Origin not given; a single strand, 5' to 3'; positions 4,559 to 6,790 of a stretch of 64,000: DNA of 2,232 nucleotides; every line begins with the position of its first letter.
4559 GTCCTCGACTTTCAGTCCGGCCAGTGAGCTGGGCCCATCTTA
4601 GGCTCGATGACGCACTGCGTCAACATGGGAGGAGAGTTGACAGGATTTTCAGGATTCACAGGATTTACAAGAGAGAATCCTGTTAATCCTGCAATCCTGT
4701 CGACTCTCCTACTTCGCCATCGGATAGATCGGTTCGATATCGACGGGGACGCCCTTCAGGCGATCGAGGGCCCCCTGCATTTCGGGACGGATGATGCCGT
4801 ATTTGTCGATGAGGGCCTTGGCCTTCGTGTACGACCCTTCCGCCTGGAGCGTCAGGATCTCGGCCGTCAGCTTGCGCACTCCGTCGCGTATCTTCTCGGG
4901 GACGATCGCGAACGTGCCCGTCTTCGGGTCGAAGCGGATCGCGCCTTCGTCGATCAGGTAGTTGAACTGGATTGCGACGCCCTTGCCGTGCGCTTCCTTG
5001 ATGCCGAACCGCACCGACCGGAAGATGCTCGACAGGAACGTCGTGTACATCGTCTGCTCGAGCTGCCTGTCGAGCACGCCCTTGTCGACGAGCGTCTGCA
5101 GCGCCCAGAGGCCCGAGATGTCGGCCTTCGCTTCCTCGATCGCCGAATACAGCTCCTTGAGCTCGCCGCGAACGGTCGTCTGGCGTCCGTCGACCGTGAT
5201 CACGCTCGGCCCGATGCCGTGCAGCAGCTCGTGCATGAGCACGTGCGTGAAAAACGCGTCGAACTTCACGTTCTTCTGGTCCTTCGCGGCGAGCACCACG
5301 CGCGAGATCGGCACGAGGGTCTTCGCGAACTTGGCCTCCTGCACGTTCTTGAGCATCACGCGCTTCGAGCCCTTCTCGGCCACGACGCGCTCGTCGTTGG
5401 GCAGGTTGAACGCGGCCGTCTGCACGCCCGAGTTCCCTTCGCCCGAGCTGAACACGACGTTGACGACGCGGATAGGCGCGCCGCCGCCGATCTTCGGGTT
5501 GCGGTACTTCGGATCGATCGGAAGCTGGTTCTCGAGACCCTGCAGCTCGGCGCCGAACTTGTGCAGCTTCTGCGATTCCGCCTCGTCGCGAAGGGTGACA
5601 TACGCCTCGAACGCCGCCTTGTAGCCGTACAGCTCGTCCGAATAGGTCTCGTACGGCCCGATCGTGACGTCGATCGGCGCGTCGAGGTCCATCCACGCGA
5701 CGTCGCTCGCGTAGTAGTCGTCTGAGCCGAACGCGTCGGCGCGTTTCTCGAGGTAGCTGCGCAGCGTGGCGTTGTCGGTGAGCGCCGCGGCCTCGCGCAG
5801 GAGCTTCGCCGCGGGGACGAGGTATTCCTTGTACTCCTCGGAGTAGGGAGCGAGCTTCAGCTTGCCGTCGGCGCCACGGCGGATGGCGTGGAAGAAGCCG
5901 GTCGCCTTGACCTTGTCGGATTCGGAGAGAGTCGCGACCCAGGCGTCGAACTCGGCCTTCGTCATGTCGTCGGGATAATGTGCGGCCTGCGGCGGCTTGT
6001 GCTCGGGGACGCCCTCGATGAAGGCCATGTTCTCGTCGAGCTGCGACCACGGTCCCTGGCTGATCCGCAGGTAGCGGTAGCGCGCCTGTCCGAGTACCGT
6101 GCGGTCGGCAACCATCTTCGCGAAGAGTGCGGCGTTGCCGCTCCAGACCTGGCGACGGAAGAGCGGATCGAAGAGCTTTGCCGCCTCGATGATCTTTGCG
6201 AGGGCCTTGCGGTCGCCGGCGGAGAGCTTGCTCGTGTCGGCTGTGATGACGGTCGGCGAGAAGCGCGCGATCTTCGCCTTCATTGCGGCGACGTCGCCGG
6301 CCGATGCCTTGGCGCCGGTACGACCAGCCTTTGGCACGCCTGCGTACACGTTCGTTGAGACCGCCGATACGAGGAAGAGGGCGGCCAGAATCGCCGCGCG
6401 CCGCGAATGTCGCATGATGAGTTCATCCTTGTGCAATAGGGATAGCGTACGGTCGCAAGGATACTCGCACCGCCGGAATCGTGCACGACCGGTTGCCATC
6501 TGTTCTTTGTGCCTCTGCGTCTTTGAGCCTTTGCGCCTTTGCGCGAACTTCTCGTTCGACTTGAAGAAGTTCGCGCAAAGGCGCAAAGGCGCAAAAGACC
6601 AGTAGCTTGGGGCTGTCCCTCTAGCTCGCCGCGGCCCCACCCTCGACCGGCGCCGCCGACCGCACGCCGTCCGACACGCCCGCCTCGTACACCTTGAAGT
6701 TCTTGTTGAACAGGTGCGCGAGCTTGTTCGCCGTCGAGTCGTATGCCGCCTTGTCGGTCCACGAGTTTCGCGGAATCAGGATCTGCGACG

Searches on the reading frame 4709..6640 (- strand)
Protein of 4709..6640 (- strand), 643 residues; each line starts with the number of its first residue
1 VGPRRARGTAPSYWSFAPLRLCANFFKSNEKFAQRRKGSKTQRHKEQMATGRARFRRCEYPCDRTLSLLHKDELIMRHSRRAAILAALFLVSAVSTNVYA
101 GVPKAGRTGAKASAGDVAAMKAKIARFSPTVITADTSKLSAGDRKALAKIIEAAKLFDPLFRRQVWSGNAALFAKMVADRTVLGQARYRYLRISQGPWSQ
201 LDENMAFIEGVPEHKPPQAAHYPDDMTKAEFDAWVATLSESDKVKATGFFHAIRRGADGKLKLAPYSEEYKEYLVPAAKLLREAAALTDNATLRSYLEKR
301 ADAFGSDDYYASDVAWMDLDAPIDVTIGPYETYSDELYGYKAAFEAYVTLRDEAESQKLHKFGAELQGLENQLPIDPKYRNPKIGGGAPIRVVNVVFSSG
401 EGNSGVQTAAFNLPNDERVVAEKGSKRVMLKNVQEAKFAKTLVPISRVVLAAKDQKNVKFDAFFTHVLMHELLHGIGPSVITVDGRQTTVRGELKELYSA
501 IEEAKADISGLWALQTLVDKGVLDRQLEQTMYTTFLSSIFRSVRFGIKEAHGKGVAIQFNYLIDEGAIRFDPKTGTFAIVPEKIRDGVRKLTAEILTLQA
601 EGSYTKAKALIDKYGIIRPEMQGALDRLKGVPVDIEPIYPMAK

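Call 10: search_protein_families(library=pfam, proteins=[window:4709-6640:-])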
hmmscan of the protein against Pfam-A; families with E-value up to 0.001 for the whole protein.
window:4709-6640:- (643 aa): 1 family
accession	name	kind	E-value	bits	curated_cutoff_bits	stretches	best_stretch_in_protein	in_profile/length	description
PF03571.21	Peptidase_M49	-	9.9e-16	57.7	21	1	262-477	93-306/548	Peptidase family M49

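Call 38: find_homologous_proteins(query=window:4709-6640:-, max_evalue=1e-50)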
Query window:4709-6640:- (643 aa): 8000 proteins with E <= 1e-50 among 8000 candidates; the best 120 are listed.
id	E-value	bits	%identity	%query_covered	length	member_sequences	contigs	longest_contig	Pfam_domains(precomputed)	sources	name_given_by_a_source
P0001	0.0e+0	1153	91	88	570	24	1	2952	PF03571.22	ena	-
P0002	0.0e+0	1147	90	88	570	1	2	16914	PF03571.22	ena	-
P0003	0.0e+0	1146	91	88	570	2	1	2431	PF03571.22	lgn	-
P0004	0.0e+0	1107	87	88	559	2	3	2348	PF03571.22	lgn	-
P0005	0.0e+0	1076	85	88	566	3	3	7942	PF03571.22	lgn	-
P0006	0.0e+0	1037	83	88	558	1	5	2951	PF03571.22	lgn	-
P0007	1.6e-273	927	77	84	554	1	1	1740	PF03571.22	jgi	jgi:hypothetical protein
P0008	2.1e-270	917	74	84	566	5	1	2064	PF03571.22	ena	-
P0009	2.6e-270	917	75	82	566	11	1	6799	PF03571.22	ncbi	ncbi:MAG TPA: hypothetical protein VF621_07000 [Pyrinomonadaceae bacterium]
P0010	3.0e-270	917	75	82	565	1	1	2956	PF03571.22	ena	-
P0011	1.1e-269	915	76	84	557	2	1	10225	PF03571.22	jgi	jgi:hypothetical protein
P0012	5.0e-269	913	72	86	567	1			PF03571.22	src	-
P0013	8.6e-269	912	72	86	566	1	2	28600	PF03571.22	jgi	jgi:hypothetical protein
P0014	1.8e-268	911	74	82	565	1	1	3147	PF03571.22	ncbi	ncbi:MAG TPA: hypothetical protein VF508_14855 [Pyrinomonadaceae bacterium]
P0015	2.0e-268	911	73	86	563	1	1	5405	PF03571.22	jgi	jgi:hypothetical protein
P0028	9.5e-267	905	74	83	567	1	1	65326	PF03571.22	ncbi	ncbi:MAG TPA: hypothetical protein VF297_25910 [Pyrinomonadaceae bacterium]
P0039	5.4e-266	903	74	84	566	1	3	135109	PF03571.22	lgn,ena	-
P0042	8.3e-266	902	72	86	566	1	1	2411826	PF03571.22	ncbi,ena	-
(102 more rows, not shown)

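Call 39: find_encoding_contigs(protein=P0002, flank=10000, max_places=3)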
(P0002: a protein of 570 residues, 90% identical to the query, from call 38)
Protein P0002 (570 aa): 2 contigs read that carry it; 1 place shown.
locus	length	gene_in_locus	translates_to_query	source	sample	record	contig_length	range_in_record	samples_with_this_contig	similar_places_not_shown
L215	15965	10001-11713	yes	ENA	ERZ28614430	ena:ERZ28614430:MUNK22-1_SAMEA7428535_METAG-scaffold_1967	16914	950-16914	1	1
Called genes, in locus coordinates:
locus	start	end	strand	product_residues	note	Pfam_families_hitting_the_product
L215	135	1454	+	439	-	PF13428:TPR_14 (faint), PF13176:TPR_7 (faint), PF13414:TPR_11 (faint), PF13431:TPR_17 (faint), PF07721:TPR_4 (faint), PF13424:TPR_12, PF14559:TPR_19 (weak), PF13432:TPR_16 (weak), +4 more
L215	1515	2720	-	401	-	PF14224:DUF4331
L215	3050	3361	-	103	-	-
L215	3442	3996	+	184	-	-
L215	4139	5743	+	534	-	PF01293:PEPCK_ATP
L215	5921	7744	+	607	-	PF00270:DEAD, PF04851:ResIII, PF00271:Helicase_C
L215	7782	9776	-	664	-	PF03544:TonB_C, PF13432:TPR_16 (weak), PF13428:TPR_14 (weak), PF13432:TPR_16, PF12895:ANAPC3 (weak), PF14559:TPR_19 (weak), PF14559:TPR_19, PF13432:TPR_16, +27 more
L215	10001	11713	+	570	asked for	PF03571:Peptidase_M49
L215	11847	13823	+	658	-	PF01274:MS_TIM-barrel, PF20659:MS_C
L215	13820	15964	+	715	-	?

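Call 40: find_encoding_contigs(protein=P0005, flank=10000, max_places=3)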
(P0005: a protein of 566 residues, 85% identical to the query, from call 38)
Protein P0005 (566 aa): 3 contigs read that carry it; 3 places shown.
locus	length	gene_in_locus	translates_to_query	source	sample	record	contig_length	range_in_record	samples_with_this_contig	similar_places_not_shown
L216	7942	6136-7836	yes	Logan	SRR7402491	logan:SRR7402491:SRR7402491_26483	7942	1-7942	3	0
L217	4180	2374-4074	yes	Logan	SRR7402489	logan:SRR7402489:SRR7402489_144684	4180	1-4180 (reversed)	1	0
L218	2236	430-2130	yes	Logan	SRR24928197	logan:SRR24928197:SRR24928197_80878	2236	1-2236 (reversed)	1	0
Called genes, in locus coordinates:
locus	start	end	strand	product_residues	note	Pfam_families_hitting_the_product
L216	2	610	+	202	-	?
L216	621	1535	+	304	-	PF00800:PDT, PF01842:ACT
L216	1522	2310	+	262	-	PF03807:F420_oxidored (weak), PF02153:PDH_N, PF20463:PDH_C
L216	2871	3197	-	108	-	-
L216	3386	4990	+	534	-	PF01293:PEPCK_ATP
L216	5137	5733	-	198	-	-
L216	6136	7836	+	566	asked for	PF03571:Peptidase_M49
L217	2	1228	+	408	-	?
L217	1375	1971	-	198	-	-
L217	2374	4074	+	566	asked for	PF03571:Peptidase_M49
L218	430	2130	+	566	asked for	PF03571:Peptidase_M49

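Call 45: find_encoding_contigs(protein=P0028, flank=10000, max_places=1)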
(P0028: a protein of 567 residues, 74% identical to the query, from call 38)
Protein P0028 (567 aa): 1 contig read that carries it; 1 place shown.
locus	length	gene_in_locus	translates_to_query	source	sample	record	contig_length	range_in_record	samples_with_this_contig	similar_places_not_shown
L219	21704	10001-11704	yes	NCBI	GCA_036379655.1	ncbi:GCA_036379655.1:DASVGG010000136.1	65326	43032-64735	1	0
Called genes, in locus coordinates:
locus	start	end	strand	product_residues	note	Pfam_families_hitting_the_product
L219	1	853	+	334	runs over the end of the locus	PF01073:3Beta_HSD, PF01370:Epimerase, PF02719:Polysacc_synt_2, PF04321:RmlD_sub_bind, PF05368:NmrA (weak), PF16363:GDP_Man_Dehyd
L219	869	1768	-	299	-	PF00106:adh_short, PF08659:KR, PF13561:adh_short_C2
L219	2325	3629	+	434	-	PF01223:Endonuclease_NS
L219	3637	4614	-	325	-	-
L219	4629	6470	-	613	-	PF13360:PQQ_2, PF01011:PQQ (faint), PF25293:Beta-prop_EMC1_N (faint), PF13360:PQQ_2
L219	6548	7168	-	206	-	PF00293:NUDIX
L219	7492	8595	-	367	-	PF14870:PSII_BNR (faint), PF15902:Sortilin-Vps10 (faint), PF02012:BNR (faint)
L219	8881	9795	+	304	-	PF01464:SLT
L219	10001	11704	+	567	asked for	PF03571:Peptidase_M49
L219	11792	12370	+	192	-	-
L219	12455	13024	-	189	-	-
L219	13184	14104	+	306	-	PF00892:EamA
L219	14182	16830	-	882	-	PF00133:tRNA-synt_1, PF09334:tRNA-synt_1g, PF13603:tRNA-synt_1_2, PF00133:tRNA-synt_1, PF08264:Anticodon_1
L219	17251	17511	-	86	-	PF00392:GntR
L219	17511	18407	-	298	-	PF01261:AP_endonuc_2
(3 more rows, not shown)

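Call 46: find_encoding_contigs(protein=P0042, flank=10000, max_places=1)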
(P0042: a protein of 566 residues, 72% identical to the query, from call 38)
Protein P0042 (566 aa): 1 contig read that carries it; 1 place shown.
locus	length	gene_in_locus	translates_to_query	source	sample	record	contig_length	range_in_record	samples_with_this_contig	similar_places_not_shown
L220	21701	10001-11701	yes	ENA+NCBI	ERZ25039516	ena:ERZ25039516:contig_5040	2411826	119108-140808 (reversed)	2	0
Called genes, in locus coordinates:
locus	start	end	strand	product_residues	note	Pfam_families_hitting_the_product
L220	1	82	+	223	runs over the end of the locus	PF00730:HhH-GPD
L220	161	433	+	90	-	-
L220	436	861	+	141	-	PF00903:Glyoxalase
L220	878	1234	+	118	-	PF03992:ABM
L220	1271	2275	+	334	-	PF01073:3Beta_HSD, PF01370:Epimerase, PF02719:Polysacc_synt_2, PF04321:RmlD_sub_bind, PF05368:NmrA (weak), PF16363:GDP_Man_Dehyd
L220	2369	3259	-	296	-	PF00106:adh_short, PF08659:KR, PF13561:adh_short_C2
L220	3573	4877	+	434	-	PF01223:Endonuclease_NS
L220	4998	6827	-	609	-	PF13360:PQQ_2, PF01011:PQQ (faint), PF25293:Beta-prop_EMC1_N (faint), PF13360:PQQ_2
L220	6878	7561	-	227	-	PF00293:NUDIX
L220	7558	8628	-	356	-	PF14870:PSII_BNR (faint), PF15902:Sortilin-Vps10 (faint), PF02012:BNR (faint)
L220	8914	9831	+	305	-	PF01464:SLT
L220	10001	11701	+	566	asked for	PF03571:Peptidase_M49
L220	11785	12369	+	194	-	-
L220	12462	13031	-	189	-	-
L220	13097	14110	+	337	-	PF00892:EamA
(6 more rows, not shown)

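Call 47: find_encoding_contigs(protein=P0039, flank=10000, max_places=1)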
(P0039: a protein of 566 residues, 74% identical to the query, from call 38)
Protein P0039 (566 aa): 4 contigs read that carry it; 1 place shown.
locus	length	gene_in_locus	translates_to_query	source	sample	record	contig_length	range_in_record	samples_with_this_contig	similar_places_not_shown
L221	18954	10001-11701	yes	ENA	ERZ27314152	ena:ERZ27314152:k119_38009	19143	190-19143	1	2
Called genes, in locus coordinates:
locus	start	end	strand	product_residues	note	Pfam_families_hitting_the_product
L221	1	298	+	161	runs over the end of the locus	?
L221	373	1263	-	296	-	PF00106:adh_short, PF08659:KR, PF13561:adh_short_C2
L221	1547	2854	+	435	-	PF01223:Endonuclease_NS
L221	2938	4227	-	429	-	-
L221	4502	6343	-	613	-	PF13360:PQQ_2, PF01011:PQQ (faint), PF25293:Beta-prop_EMC1_N (faint), PF13360:PQQ_2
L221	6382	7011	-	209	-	PF00293:NUDIX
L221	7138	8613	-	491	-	PF14870:PSII_BNR (faint), PF15902:Sortilin-Vps10 (faint), PF25852:DUF6242_C (faint), PF02012:BNR (faint)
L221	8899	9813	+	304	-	PF13406:SLT_2 (faint), PF25994:HH_AprE (weak), PF01464:SLT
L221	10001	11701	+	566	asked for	PF03571:Peptidase_M49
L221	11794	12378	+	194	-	-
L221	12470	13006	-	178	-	-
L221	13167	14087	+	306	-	PF00892:EamA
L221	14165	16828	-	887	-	PF00133:tRNA-synt_1, PF09334:tRNA-synt_1g, PF13603:tRNA-synt_1_2, PF00133:tRNA-synt_1, PF08264:Anticodon_1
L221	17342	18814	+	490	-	-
